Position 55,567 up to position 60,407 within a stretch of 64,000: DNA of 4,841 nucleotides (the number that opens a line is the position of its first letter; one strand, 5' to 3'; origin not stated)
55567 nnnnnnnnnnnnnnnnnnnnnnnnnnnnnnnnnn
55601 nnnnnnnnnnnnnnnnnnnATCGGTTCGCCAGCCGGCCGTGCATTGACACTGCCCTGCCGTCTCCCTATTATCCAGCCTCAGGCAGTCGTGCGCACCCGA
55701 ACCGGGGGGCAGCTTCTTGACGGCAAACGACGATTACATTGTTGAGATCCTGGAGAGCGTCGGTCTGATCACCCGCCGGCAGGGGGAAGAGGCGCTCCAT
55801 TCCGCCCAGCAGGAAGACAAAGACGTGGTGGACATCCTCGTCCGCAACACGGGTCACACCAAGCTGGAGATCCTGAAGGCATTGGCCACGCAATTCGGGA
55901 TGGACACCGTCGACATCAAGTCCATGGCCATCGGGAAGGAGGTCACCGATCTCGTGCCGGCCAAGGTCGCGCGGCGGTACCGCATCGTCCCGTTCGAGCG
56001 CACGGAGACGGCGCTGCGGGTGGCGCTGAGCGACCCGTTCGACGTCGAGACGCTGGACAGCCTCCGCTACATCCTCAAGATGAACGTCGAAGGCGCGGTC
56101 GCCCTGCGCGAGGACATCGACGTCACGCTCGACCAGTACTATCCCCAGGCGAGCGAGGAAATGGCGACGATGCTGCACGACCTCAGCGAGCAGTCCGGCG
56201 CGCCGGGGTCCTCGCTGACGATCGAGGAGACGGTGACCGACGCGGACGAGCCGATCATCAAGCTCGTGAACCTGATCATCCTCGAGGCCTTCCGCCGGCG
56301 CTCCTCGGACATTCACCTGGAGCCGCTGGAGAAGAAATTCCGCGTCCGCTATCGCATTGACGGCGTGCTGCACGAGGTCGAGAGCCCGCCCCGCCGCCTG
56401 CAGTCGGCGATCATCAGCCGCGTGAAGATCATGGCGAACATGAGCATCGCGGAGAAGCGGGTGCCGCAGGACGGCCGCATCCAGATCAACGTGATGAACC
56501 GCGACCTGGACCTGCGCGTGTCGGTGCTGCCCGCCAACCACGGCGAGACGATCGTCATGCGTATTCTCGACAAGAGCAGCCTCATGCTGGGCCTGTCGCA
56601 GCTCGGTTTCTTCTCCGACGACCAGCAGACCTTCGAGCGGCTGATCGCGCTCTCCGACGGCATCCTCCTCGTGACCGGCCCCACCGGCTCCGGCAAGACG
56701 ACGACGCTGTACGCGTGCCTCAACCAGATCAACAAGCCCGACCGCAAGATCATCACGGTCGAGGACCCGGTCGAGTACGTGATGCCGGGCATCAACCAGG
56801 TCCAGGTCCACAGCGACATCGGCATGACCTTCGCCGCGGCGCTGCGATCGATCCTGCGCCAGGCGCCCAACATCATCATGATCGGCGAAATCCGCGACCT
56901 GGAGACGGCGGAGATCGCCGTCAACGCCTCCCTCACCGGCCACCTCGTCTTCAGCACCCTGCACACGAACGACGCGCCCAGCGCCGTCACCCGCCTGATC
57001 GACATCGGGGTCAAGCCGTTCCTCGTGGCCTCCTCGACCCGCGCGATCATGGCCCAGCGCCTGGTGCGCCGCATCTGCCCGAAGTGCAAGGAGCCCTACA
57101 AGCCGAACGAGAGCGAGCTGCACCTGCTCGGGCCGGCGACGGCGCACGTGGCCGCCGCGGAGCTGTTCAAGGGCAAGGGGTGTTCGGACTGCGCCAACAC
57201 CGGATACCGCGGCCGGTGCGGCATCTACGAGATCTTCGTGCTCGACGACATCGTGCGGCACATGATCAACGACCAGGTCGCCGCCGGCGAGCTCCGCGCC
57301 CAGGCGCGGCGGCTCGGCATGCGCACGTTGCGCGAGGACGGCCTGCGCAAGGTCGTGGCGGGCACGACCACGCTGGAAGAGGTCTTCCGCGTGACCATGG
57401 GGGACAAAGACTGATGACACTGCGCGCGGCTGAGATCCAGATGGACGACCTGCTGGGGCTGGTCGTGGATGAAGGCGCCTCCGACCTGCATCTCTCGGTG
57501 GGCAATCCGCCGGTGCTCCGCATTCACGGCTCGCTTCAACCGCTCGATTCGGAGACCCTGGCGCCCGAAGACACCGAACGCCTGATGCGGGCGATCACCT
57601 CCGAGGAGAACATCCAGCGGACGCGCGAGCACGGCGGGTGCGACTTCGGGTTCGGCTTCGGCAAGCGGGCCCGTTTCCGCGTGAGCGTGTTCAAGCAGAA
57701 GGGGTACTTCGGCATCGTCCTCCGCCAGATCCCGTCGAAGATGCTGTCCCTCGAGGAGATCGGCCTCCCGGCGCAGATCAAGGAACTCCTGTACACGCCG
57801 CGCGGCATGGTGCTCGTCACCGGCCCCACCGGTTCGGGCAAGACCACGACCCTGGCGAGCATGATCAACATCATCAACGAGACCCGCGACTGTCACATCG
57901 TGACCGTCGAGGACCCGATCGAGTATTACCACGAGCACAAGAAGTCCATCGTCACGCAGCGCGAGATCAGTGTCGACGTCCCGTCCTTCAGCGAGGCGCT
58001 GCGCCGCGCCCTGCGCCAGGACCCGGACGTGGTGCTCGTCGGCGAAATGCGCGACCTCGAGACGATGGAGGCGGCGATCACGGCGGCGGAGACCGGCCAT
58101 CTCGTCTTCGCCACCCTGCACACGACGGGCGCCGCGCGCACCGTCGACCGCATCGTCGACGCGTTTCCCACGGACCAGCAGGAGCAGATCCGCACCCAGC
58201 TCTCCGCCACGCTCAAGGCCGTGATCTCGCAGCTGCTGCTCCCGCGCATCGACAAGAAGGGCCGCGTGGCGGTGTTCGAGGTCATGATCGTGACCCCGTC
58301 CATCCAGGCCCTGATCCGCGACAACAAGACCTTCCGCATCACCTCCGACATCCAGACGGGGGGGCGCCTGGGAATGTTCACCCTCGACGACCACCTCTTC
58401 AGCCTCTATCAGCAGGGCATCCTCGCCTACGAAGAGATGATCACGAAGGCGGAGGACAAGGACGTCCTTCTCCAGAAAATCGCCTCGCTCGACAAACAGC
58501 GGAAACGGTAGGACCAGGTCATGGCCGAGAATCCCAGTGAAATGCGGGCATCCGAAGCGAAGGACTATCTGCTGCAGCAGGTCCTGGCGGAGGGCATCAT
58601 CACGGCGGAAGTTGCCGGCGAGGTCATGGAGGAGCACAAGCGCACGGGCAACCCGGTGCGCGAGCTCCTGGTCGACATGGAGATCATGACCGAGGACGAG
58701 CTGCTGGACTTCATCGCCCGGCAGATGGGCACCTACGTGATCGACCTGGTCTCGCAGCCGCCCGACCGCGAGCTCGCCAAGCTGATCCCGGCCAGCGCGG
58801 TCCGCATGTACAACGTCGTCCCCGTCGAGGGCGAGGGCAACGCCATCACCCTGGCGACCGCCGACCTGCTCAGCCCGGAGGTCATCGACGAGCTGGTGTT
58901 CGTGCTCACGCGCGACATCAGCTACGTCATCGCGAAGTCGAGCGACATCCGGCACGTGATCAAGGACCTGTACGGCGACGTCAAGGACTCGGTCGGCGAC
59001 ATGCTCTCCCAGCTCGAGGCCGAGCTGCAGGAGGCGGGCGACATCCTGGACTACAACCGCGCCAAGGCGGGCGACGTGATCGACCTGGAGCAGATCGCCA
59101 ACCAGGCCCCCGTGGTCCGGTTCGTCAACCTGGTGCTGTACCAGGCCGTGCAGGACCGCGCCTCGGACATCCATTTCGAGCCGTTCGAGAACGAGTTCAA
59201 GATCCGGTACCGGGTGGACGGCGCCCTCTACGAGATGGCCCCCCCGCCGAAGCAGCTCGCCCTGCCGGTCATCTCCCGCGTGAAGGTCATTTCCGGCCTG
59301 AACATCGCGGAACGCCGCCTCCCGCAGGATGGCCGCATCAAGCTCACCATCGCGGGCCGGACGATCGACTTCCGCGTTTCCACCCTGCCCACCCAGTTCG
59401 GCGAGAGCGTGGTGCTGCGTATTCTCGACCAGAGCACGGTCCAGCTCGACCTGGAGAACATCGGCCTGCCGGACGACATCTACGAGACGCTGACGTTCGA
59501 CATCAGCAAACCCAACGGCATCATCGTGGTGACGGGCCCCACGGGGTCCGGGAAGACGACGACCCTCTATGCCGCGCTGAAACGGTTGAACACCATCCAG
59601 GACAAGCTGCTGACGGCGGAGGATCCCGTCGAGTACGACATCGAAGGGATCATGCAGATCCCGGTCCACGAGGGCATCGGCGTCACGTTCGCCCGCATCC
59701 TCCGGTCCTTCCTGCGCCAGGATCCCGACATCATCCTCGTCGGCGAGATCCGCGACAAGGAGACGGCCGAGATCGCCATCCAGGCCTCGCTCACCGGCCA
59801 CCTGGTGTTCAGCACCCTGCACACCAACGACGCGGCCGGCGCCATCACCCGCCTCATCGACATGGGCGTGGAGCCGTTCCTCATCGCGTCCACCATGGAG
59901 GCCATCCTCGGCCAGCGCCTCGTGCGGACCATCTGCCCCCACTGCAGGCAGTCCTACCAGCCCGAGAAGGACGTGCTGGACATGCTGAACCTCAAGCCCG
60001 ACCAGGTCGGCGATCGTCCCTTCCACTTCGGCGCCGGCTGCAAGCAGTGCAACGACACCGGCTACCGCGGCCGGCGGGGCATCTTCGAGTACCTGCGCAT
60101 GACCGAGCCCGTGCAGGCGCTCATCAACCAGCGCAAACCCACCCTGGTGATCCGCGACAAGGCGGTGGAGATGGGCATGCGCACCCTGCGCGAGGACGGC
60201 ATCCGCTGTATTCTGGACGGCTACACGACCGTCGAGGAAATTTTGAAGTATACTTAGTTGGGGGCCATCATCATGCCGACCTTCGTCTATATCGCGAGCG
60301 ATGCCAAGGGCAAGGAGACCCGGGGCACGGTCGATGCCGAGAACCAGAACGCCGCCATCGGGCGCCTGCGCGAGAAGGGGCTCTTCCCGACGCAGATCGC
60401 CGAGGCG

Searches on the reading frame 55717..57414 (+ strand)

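Call 68: search_protein_families(library=pfam, max_evalue=0.000001, proteins=[window:55717-57414:+])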
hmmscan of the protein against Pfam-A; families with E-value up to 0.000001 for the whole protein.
window:55717-57414:+ (565 aa): 2 families
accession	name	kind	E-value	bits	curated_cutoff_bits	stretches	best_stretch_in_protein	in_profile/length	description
PF00437.27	T2SSE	-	5.3e-140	466.7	24.9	1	176-558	4-370/370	Type II/IV secretion system protein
PF05157.20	MshEN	-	8.3e-21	74.2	23.1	1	60-146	1-88/90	MshEN domain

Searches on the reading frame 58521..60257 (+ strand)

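Call 68: search_protein_families(library=pfam, max_evalue=0.000001, proteins=[window:58521-60257:+])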
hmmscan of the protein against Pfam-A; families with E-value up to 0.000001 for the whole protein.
window:58521-60257:+ (578 aa): 2 families
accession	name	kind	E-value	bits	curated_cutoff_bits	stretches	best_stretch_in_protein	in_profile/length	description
PF00437.27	T2SSE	-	5.6e-137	456.8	24.9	1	193-575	3-369/370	Type II/IV secretion system protein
PF05157.20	MshEN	-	3.6e-16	59.4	23.1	1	70-153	2-86/90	MshEN domain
